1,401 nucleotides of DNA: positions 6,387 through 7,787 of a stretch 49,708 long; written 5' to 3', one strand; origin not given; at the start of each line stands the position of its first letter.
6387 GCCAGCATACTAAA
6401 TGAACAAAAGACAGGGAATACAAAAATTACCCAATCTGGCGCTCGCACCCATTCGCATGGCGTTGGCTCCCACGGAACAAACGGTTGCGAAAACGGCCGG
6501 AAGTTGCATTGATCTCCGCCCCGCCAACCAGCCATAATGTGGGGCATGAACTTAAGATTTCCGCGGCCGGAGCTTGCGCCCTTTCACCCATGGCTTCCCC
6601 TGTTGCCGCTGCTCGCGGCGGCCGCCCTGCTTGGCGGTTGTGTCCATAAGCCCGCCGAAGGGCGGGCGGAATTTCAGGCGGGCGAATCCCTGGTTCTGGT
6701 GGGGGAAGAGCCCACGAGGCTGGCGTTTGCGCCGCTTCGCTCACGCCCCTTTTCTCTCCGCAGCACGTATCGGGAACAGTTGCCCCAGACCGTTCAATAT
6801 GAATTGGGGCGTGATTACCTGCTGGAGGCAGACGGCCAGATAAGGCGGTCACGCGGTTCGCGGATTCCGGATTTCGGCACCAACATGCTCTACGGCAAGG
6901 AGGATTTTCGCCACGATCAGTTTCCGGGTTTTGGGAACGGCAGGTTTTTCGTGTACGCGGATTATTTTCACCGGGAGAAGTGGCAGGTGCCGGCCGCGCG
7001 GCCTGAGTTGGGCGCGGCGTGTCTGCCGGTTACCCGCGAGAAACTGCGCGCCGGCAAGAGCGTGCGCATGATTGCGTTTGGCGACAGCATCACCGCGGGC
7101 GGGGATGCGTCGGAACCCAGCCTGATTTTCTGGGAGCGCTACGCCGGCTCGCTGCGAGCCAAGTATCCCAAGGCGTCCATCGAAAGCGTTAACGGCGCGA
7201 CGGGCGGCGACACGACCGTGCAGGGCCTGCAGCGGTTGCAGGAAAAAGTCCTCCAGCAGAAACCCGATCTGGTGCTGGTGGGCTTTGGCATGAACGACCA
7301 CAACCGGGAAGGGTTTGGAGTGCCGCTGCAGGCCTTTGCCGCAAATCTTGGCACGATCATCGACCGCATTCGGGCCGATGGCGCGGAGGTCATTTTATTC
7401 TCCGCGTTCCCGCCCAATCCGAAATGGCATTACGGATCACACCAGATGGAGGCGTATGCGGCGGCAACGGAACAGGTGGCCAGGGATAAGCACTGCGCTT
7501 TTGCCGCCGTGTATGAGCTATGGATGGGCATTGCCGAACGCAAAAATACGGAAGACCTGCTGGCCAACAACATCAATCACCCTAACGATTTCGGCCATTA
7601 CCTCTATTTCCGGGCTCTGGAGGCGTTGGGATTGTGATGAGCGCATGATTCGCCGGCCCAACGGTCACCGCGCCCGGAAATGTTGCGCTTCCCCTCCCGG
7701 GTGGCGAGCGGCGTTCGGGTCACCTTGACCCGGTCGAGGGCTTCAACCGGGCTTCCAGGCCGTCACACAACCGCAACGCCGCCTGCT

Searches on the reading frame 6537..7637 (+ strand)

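Call 59: search_protein_families(library=pfam, proteins=[window:6537-7637:+], max_evalue=0.0001)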
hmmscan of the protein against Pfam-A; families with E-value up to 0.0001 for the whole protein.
window:6537-7637:+ (366 aa): 3 families
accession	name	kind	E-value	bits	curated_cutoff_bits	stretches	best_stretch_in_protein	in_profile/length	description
PF13472.12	Lipase_GDSL_2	-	4.9e-26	92.8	32.9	1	180-354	1-176/178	GDSL-like Lipase/Acylhydrolase family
PF00657.28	Lipase_GDSL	-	1.5e-14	55.1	23.6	1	179-293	2-129/208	GDSL-like Lipase/Acylhydrolase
PF25182.1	NonGDSL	-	1.5e-11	44.5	80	1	161-328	13-175/220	Non-GDSL lipase-like family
